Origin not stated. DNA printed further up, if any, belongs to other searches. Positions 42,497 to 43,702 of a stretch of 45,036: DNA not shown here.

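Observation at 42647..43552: Protein with ADP-ribosyltransferase-like R / SSS / QxE catalytic spacing behind a Ser/Ala-rich disordered N-terminal half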

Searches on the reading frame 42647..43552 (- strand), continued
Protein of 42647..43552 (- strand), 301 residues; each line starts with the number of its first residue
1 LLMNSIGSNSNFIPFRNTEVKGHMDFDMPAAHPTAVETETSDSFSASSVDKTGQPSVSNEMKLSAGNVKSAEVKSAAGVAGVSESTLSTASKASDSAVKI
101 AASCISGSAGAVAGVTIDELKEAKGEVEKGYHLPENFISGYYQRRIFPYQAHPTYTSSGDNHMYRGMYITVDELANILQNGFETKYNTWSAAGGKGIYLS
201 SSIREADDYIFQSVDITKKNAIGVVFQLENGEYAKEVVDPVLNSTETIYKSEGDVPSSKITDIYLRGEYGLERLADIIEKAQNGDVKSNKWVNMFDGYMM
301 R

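Call 49: fold_search(model_id=the predicted structure, library=pdb)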
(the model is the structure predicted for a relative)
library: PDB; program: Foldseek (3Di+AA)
matches with E <= 10: 246; with E <= 0.001: 1
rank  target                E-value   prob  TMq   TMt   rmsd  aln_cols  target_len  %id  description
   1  8tg4_A                7.5e-04  1.00  0.24  0.37   4.5       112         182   16  tRNA 2'-phosphotransferase (Tpt1) from Aeropyrum pernix in complex with ADP-ribose-2"-phosphate and 2'-OH RNA (released 2023-11-08)
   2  9ldc_A                3.5e-03  0.99  0.20  0.32   5.8       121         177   13  The structure of TkoKptA/DNA/ADPR complex-B* (released 2025-11-12)
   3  8s2m_B                3.7e-03  1.00  0.27  0.58   4.4       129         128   12  Xenorhabdus bovienii Rhs C-terminal toxin TreX complex with TriX immunity protein (released 2024-12-04)
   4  3se2_B                4.0e-03  0.96  0.20  0.30  14.2       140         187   14  Human poly(ADP-ribose) polymerase 14 (PARP14/ARTD8) - catalytic domain in complex with 6(5H)-phenanthridinone (released 2011-07-06)
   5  1s5b_A                5.1e-03  1.00  0.28  0.39   4.8       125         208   17  Cholera holotoxin with an A-subunit Y30S mutation Form 3 (released 2004-04-06)
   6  9gco_B                5.4e-03  1.00  0.27  0.57   4.5       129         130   14  Xenorhabdus bovienii Thioredoxin complex with Rhs toxin TreX and immunity protein TriX (released 2024-12-04)
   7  1s5d_A                5.7e-03  1.00  0.28  0.36  11.2       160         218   16  Cholera holotoxin with an A-subunit Y30S mutation, Crystal form 2 (released 2004-04-06)
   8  4f1l_A                5.7e-03  0.92  0.21  0.31  14.0       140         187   13  Human Artd8 (Parp14, Bal2) - catalytic domain in complex with inhibitor A16(Z) (released 2012-09-05)
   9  9lda_A                6.0e-03  1.00  0.24  0.38   4.9       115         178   14  The complex structure of K63A/5'-p-ADPR-DNA (released 2025-11-12)
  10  1s5c_A                6.0e-03  1.00  0.29  0.39   9.3       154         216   16  Cholera holotoxin with an A-subunit Y30S mutation, Crystal form 1 (released 2004-04-06)
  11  6e3a                  8.6e-03  1.00  0.22  0.34   3.9       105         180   13  tRNA 2'-phosphotransferase (released 2019-03-20)
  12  9gco_E                1.1e-02  1.00  0.27  0.56   4.4       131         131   13  Xenorhabdus bovienii Thioredoxin complex with Rhs toxin TreX and immunity protein TriX (released 2024-12-04)
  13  4f1l_D                1.1e-02  0.84  0.20  0.30  13.8       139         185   12  Human Artd8 (Parp14, Bal2) - catalytic domain in complex with inhibitor A16(Z) (released 2012-09-05)
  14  3se2_A                1.2e-02  0.92  0.22  0.33  13.7       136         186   15  Human poly(ADP-ribose) polymerase 14 (PARP14/ARTD8) - catalytic domain in complex with 6(5H)-phenanthridinone (released 2011-07-06)
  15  3se2_C                1.2e-02  0.85  0.20  0.30  14.1       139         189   13  Human poly(ADP-ribose) polymerase 14 (PARP14/ARTD8) - catalytic domain in complex with 6(5H)-phenanthridinone (released 2011-07-06)
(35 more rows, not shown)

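Call 72: search_solved_structures(query=P0023, max_evalue=1)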
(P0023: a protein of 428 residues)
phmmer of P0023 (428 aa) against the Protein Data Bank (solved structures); distinct sequences matched with E-value up to 1: 0.

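Call 73: search_solved_structures(query=P0060, max_evalue=1)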
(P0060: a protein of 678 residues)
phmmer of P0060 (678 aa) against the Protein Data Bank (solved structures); distinct sequences matched with E-value up to 1: 0.

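Call 77: find_encoding_contigs(protein=P0040, flank=6000, max_places=1)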
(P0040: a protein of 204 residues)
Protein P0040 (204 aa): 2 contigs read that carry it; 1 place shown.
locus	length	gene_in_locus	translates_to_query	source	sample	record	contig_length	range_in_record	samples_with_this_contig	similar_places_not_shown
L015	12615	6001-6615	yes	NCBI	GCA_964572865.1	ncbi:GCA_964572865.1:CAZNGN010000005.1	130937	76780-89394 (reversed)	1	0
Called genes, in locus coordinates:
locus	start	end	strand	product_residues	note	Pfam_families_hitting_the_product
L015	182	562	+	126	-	-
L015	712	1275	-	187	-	PF01797:Y1_Tnp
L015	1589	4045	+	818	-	PF02190:LON_substr_bdg, PF08298:AAA_PrkA (faint), PF00004:AAA, PF07728:AAA_5 (weak), PF22667:Lon_lid, PF05362:Lon_C, PF13541:ChlI (weak)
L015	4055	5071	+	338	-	PF01728:FtsJ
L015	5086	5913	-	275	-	-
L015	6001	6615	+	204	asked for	-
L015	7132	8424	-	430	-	PF00709:Adenylsucc_synt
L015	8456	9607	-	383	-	PF00266:Aminotran_5, PF01053:Cys_Met_Meta_PP (weak)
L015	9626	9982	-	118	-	-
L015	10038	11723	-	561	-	PF01590:GAF, PF13185:GAF_2, PF00158:Sigma54_activat, PF14532:Sigma54_activ_2, PF07728:AAA_5, PF25601:AAA_lid_14, PF02954:HTH_8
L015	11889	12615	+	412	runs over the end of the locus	PF04307:YdjM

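Call 78: find_encoding_contigs(protein=P0006, flank=8000, max_places=1)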
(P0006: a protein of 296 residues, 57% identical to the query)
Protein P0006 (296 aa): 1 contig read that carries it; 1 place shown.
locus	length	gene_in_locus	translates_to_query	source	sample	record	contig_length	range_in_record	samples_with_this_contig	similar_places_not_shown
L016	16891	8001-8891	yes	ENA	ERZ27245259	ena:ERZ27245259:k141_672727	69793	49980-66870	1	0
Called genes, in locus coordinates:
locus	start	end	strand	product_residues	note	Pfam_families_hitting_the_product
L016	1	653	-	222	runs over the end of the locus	PF01144:CoA_trans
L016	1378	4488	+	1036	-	PF00078:RVT_1 (weak)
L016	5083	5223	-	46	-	-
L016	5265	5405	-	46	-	-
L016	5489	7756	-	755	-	PF13567:DUF4131, PF03772:Competence, PF00753:Lactamase_B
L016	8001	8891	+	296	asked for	-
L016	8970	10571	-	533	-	PF13519:VWA_2 (faint)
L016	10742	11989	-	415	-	PF13353:Fer4_12 (weak), PF04055:Radical_SAM, PF12544:LAM_C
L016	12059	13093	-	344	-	PF26370:KDD_N, PF00107:ADH_zinc_N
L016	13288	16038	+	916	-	PF08487:VIT, PF13757:VIT_2, PF00092:VWA, PF13519:VWA_2, PF13768:VWA_3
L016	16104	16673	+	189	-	PF07638:Sigma70_ECF (faint), PF12645:HTH_16 (faint), PF04542:Sigma70_r2, PF08281:Sigma70_r4_2 (weak), PF04545:Sigma70_r4 (weak)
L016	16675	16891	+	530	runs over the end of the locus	-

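Call 79: find_encoding_contigs(protein=P0019, flank=8000, max_places=1)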
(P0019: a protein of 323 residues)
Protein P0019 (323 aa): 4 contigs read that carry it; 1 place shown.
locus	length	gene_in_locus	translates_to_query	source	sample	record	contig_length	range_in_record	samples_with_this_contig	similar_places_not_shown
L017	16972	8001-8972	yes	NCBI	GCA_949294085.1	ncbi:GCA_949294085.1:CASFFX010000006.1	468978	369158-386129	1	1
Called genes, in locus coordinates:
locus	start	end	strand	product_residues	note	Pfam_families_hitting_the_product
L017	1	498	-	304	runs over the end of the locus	-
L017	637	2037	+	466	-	PF28533:DUF8429 (weak), PF02646:RmuC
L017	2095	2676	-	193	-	PF00719:Pyrophosphatase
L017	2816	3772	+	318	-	PF00056:Ldh_1_N, PF02866:Ldh_1_C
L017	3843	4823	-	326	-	PF16654:DAPDH_C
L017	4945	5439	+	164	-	PF04073:tRNA_edit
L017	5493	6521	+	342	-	PF00044:Gp_dh_N, PF02800:Gp_dh_C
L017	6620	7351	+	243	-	PF04402:SIMPL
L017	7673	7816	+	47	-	-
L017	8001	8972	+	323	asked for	-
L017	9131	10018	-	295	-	PF11276:DUF3078 (weak)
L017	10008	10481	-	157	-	PF07973:tRNA_SAD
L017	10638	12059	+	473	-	PF00224:PK, PF02887:PK_C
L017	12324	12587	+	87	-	-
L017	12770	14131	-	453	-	PF07690:MFS_1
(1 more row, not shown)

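Call 84: find_related_loci(query=A1, collection=metagenome_contigs, flank=6000)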
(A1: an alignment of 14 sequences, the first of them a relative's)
Query A1 (299 aa) in metagenome_contigs; peptide patterns used: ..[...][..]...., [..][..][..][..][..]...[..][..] (x = any residue, [..] = any of these).
127 stretches matched a pattern; 3 encode a relative of the query (tblastn E <= 1e-3); 3 distinct loci.
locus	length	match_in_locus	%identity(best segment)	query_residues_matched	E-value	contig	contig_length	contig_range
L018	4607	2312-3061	63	47-299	7e-99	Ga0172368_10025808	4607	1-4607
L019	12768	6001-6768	55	35-299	3e-92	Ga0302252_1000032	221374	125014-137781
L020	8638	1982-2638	58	80-299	6e-87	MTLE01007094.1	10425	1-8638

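Call 85: find_related_loci(query=A1, collection=viral_contigs, flank=6000)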
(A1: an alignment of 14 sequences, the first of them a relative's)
Query A1 (299 aa) in viral_contigs; peptide patterns used: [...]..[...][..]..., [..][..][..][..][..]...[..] (x = any residue, [..] = any of these).
41 stretches matched a pattern, but none encodes a relative of the query by tblastn (E <= 1e-3).

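Call 88: search_protein_families(library=pfam, proteins=[L019:277-2763:+, L019:2767-3987:+, L019:4127-5842:+, L019:6811-7896:-, L019:8048-8629:+, L019:8634-10304:+, L020:141-1589:-, L020:2681-3583:-, L020:3580-5472:-, L020:5490-6275:+], max_evalue=0.00001)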
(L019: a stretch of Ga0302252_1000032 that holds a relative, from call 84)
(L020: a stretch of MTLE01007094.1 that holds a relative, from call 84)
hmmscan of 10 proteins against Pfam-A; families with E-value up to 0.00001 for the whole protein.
L019:277-2763:+ (828 aa): 0 families

L019:2767-3987:+ (406 aa): 11 families
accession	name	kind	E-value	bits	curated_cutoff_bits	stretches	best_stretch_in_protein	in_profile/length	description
PF00515.34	TPR_1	-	2.1e-31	106.8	27.8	1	361-393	2-34/34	Tetratricopeptide repeat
PF07719.23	TPR_2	-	1e-29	100.6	27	0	293-320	2-29/34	Tetratricopeptide repeat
PF13431.12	TPR_17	-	1.3e-21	75.4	24.4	1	281-311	2-32/34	Tetratricopeptide repeat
PF13432.12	TPR_16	-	1.1e-19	70.9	32.7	1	270-317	9-56/65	Tetratricopeptide repeat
PF13371.12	TPR_9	-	6.8e-18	64.9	35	0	272-321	9-58/73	Tetratricopeptide repeat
PF13181.12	TPR_8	-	2.3e-17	62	25.7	0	292-322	1-31/34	Tetratricopeptide repeat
PF13414.12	TPR_11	-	1.8e-16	59.9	26.8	0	237-265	7-35/42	TPR repeat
PF14559.12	TPR_19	-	5.3e-15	55.9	25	0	270-315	3-48/68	Tetratricopeptide repeat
PF13428.12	TPR_14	-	2.1e-14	53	23.5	0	294-333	3-42/44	Tetratricopeptide repeat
PF13174.12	TPR_6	-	1.3e-13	51.1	26.3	0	294-321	2-29/33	Tetratricopeptide repeat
PF13424.12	TPR_12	-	9.1e-13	48.6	30.1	0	260-319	5-72/77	Tetratricopeptide repeat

L019:4127-5842:+ (571 aa): 1 family
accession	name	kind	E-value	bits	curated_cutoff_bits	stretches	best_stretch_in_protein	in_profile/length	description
PF01435.24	Peptidase_M48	-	7e-29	101.4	20.3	1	300-475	4-183/186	Peptidase family M48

L019:6811-7896:- (361 aa): 2 families
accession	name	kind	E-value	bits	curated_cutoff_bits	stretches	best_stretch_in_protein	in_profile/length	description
PF13649.12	Methyltransf_25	-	1e-06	29.7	27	1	143-233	1-81/97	Methyltransferase domain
PF08242.18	Methyltransf_12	-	9.8e-06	26.7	30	0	144-235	1-84/98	Methyltransferase domain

L019:8048-8629:+ (193 aa): 1 family
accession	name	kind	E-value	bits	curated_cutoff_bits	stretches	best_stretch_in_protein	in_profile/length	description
PF03352.18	Adenine_glyco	-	1.3e-81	273.1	25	1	6-181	1-176/177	Methyladenine glycosylase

L019:8634-10304:+ (556 aa): 3 families
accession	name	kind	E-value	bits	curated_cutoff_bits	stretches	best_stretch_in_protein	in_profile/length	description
PF00497.25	SBP_bac_3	-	9.1e-24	84.1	26.4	1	73-289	1-130/132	Bacterial extracellular solute-binding proteins, family 3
PF07568.18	HisKA_2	-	2e-17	63.5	22.3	1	357-432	1-76/76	Histidine kinase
PF02518.31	HATPase_c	-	5.4e-07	30.5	26.4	1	460-547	8-107/111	Histidine kinase-, DNA gyrase B-, and HSP90-like ATPase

L020:141-1589:- (482 aa): 3 families
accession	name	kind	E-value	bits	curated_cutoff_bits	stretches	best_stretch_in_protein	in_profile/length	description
PF08323.17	Glyco_transf_5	-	4.6e-78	262.7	22.7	1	5-241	1-239/239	Starch synthase catalytic domain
PF00534.26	Glycos_transf_1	-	1.1e-11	45.1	26.4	1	295-449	13-163/172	Glycosyl transferases group 1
PF13692.12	Glyco_trans_1_4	-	4.5e-08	33.9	27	1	298-433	2-131/142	Glycosyl transferases group 1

L020:2681-3583:- (300 aa): 1 family
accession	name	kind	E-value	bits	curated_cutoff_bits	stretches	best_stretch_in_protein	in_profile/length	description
PF09991.14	DUF2232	-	1.1e-10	41.6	27.8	1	18-283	2-282/290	Predicted membrane protein (DUF2232)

L020:3580-5472:- (630 aa): 6 families
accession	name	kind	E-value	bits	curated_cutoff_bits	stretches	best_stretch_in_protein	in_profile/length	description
PF02518.31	HATPase_c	-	4.9e-31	107.9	26.4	1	383-487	1-107/111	Histidine kinase-, DNA gyrase B-, and HSP90-like ATPase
PF00072.30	Response_reg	-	2.4e-18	66.8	30.2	1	509-591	1-81/111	Response regulator receiver domain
PF00512.31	HisKA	-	7.5e-15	55.2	26.9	1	271-339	1-66/66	His Kinase A (phospho-acceptor) domain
PF13426.13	PAS_9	-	2e-09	38.1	27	1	155-263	1-102/103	PAS domain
PF00989.32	PAS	-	6.2e-09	36.3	22.6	1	147-262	3-113/113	PAS fold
PF13581.12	HATPase_c_2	-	1.5e-06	28.6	27.4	1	388-472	36-113/127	Histidine kinase-like ATPase domain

L020:5490-6275:+ (261 aa): 1 family
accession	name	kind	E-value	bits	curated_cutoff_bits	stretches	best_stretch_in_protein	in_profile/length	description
PF00588.24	SpoU_methylase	-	6.6e-27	94.8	29.7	1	18-167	2-142/142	SpoU rRNA Methylase family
